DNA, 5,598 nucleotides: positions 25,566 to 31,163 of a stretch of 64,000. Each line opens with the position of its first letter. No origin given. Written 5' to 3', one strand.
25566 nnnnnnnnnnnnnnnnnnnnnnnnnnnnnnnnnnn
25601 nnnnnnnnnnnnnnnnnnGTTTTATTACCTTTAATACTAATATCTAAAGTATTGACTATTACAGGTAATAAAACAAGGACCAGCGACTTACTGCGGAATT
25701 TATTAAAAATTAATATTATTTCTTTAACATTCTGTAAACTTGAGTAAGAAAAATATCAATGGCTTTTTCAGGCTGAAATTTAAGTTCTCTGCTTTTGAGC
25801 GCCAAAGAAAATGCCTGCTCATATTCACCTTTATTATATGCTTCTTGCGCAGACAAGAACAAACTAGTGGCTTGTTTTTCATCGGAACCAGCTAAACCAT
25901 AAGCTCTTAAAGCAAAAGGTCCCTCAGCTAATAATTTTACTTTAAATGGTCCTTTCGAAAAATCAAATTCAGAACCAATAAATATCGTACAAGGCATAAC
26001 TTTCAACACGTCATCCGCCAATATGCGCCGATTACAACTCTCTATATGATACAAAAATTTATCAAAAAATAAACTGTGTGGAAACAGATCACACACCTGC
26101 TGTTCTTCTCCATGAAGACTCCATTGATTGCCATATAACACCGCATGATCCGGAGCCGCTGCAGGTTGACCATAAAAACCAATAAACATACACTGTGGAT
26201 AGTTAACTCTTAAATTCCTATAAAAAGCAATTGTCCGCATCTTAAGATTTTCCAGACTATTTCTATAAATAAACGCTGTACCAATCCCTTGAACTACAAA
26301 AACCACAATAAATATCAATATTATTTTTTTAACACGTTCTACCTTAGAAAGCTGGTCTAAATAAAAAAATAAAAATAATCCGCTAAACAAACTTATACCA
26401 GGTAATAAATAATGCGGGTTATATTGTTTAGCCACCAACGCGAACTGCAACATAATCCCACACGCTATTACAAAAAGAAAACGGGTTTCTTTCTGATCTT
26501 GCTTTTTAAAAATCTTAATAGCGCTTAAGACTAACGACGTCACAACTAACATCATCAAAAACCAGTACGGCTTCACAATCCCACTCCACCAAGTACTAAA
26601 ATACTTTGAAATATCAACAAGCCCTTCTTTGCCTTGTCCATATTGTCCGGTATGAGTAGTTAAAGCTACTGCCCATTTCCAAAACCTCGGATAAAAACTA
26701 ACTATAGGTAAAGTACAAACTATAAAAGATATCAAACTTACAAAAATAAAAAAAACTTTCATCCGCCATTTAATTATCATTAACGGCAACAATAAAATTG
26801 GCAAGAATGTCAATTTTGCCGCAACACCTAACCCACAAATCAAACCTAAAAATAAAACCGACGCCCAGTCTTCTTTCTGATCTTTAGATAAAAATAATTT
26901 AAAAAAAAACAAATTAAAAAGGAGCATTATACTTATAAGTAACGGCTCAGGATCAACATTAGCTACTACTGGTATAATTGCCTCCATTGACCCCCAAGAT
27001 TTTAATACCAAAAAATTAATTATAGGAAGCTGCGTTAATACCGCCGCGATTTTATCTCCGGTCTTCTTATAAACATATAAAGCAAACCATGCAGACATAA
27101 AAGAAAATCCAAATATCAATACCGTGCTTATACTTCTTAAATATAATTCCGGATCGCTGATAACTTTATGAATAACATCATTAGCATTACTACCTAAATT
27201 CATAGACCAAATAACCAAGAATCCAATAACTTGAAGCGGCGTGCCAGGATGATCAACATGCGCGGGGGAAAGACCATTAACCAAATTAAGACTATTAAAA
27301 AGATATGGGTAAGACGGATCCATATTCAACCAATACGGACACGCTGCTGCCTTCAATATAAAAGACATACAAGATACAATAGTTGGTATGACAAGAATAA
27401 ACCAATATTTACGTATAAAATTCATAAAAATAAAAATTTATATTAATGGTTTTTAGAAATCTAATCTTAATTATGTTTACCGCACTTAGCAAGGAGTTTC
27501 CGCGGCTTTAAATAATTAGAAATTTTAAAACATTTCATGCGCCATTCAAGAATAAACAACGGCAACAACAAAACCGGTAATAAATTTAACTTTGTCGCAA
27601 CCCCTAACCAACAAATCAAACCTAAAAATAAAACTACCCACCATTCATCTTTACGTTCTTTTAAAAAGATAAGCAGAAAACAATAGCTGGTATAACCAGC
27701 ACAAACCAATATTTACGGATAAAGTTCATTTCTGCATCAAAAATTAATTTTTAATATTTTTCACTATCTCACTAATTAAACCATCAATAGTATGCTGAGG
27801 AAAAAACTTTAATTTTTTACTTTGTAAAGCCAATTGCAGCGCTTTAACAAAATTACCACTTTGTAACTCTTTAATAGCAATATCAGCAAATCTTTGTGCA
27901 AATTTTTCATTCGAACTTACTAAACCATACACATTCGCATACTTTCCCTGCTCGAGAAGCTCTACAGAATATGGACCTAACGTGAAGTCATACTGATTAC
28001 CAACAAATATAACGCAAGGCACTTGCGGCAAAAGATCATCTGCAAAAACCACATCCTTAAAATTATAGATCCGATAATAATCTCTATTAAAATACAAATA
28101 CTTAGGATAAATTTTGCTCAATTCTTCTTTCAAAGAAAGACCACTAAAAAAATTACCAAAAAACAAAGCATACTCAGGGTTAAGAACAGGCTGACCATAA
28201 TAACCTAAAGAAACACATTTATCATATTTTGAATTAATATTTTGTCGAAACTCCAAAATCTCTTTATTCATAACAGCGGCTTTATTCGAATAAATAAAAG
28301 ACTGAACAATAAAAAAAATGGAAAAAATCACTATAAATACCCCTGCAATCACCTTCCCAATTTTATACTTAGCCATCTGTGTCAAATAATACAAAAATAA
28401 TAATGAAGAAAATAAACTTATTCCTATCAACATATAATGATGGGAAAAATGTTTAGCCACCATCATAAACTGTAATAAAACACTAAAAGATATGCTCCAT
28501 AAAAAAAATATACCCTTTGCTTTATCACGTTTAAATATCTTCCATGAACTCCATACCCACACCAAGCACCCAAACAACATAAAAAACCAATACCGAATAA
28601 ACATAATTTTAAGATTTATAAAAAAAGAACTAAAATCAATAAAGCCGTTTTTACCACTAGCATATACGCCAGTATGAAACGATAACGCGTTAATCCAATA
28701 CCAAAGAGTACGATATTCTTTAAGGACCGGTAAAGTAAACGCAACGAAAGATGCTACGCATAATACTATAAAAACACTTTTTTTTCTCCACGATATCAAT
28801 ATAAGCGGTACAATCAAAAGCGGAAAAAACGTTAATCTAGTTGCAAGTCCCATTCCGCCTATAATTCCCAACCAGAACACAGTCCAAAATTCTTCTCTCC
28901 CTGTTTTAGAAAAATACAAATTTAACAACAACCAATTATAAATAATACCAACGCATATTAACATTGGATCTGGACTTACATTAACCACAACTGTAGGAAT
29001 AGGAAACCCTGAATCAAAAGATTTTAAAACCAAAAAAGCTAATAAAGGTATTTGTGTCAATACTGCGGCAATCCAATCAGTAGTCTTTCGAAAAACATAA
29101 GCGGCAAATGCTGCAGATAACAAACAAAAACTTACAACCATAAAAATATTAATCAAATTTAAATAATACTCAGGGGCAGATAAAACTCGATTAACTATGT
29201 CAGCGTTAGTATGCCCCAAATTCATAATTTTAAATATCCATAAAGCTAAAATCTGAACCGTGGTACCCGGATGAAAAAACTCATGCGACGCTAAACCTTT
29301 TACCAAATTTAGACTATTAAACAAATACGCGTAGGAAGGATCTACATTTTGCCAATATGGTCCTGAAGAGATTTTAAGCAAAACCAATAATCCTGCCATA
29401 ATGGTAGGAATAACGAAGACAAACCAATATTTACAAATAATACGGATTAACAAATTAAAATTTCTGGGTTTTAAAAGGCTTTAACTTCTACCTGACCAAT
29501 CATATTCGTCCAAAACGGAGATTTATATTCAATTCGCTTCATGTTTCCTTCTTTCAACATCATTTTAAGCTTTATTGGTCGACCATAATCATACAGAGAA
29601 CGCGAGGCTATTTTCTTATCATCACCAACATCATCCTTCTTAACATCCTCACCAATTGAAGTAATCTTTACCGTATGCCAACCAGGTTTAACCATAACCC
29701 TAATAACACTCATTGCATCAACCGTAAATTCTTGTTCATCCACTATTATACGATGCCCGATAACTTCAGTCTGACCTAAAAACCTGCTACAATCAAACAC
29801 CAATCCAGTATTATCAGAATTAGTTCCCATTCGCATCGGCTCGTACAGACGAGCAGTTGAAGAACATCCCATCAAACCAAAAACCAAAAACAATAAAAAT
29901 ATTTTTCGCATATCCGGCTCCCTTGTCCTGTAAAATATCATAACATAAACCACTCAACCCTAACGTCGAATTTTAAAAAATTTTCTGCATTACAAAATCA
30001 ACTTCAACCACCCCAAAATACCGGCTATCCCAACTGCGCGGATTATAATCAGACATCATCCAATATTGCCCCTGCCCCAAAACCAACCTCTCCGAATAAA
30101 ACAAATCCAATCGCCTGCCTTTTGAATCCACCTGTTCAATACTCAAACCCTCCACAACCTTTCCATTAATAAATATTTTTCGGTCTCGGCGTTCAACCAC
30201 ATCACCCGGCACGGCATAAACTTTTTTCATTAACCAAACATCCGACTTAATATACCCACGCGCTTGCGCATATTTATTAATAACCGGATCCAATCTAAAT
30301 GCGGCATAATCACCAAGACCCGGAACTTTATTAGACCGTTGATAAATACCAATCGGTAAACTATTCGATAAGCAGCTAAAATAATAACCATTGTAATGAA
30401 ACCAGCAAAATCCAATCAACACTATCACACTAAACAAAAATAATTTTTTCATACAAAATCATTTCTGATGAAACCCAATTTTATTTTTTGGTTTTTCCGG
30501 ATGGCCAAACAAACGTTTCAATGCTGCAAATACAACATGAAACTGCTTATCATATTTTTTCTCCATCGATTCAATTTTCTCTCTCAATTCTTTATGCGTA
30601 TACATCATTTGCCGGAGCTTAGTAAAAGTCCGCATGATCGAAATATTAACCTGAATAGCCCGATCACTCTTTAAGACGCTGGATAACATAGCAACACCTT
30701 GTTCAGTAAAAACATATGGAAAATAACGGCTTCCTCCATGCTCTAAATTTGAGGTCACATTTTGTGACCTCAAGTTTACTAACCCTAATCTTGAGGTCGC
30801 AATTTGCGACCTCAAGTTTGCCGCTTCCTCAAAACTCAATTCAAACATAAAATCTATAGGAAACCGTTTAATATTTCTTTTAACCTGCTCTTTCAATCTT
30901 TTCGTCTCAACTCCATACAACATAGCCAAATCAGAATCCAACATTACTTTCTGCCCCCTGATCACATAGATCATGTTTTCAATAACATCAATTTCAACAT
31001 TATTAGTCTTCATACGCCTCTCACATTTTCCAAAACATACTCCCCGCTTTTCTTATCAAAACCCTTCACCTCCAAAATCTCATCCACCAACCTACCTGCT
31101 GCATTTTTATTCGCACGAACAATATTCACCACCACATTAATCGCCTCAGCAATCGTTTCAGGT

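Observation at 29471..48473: One uninterrupted gene array fuses a type IV filament (T2SS/T4P-like) machine to a complete Trb/VirB type IV secretion system, with no coupling protein or relaxase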

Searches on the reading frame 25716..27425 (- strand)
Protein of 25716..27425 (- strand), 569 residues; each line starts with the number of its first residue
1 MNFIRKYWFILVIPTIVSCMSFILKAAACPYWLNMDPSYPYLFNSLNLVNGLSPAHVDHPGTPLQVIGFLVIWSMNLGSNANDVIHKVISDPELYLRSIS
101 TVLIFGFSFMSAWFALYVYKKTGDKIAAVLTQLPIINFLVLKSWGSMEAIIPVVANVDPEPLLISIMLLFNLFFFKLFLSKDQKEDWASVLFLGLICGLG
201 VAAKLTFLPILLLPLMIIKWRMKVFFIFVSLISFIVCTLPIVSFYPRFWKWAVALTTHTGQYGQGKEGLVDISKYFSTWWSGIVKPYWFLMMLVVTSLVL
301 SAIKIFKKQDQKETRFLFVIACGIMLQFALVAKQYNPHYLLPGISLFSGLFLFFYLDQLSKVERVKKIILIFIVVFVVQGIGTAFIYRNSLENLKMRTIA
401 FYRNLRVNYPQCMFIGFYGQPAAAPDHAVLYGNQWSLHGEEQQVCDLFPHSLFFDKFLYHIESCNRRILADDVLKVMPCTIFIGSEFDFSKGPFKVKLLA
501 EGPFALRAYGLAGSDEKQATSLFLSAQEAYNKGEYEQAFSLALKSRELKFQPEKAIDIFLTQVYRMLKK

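Call 7: search_protein_families(library=pfam, proteins=[window:25716-27425:-], max_evalue=0.001)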
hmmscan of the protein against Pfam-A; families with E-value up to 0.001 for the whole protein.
window:25716-27425:- (569 aa): 1 family
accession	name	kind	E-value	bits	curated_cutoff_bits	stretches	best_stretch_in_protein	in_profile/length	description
PF09594.16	GT87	-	6.2e-05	23.3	25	1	164-325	78-231/237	Glycosyltransferase family 87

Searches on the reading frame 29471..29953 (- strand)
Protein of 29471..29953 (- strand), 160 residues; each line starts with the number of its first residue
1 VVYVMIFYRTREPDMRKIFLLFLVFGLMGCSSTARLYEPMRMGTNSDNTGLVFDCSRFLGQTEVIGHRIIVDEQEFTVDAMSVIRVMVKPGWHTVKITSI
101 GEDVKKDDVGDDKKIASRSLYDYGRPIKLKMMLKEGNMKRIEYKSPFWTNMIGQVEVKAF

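Call 7: search_protein_families(library=pfam, proteins=[window:29471-29953:-], max_evalue=0.001)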
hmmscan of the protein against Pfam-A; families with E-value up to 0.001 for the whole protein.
window:29471-29953:- (160 aa): 0 families

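Call 52: search_protein_families(library=ncbifam, proteins=[window:29471-29953:-], max_evalue=0.01)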
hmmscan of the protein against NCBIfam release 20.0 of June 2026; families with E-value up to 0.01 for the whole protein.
window:29471-29953:- (160 aa): 0 families

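Call 93: search_protein_families(library=pfam, proteins=[window:29471-29953:-], max_evalue=1)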
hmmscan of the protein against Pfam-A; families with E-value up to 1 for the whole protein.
window:29471-29953:- (160 aa): 0 families

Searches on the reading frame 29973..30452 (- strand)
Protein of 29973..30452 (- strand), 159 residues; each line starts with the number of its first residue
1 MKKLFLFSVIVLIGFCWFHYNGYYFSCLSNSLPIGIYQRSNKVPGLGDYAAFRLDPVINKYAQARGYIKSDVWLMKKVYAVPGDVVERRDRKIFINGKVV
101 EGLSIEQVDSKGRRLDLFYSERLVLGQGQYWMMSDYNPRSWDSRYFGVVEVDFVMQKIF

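Call 4: search_protein_families(library=pfam, proteins=[window:29973-30452:-], max_evalue=0.01)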
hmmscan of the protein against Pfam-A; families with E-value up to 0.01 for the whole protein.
window:29973-30452:- (159 aa): 1 family
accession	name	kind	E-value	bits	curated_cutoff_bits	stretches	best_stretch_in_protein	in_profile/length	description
PF10502.14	Peptidase_S26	-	2.4e-17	63.8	22.9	1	9-155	12-160/168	Signal peptidase, peptidase S26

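Call 71: search_protein_families(library=ncbifam, proteins=[window:29973-30452:-], max_evalue=0.001)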
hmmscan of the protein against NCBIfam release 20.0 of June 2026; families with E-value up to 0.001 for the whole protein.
window:29973-30452:- (159 aa): 4 families
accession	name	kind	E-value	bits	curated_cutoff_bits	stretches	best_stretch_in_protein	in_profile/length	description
TIGR02771.1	TraF_Ti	equivalog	5.7e-26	91.1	100.25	1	20-156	22-163/171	conjugative transfer signal peptidase TraF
NF010459.0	PRK13884.1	subfamily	1.3e-18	67.1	156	1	28-154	35-168/178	conjugal transfer peptidase TraF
TIGR02227.1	sigpep_I_bact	equivalog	7.6e-13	48.6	47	1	70-155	66-151/162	signal peptidase I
NF010412.0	PRK13838.1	subfamily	7.9e-11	41.7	186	1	61-150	70-161/177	conjugal transfer pilin processing protease TraF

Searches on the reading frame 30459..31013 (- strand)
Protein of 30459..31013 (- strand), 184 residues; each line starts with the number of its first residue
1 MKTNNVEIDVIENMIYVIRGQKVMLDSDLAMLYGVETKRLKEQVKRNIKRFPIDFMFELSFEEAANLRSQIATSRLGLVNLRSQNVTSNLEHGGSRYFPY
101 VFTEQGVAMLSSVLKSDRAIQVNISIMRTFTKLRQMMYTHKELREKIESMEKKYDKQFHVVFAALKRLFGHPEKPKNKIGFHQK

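Call 4: search_protein_families(library=pfam, proteins=[window:30459-31013:-], max_evalue=0.01)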
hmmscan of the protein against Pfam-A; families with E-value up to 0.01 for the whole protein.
window:30459-31013:- (184 aa): 1 family
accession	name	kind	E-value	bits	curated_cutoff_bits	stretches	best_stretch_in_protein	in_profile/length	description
PF10543.14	ORF6N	-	1.8e-35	121.5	27.8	1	14-113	2-86/86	ORF6N domain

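Call 52: search_protein_families(library=ncbifam, proteins=[window:30459-31013:-], max_evalue=0.01)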
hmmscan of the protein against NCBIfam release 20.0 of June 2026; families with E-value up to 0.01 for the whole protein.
window:30459-31013:- (184 aa): 0 families
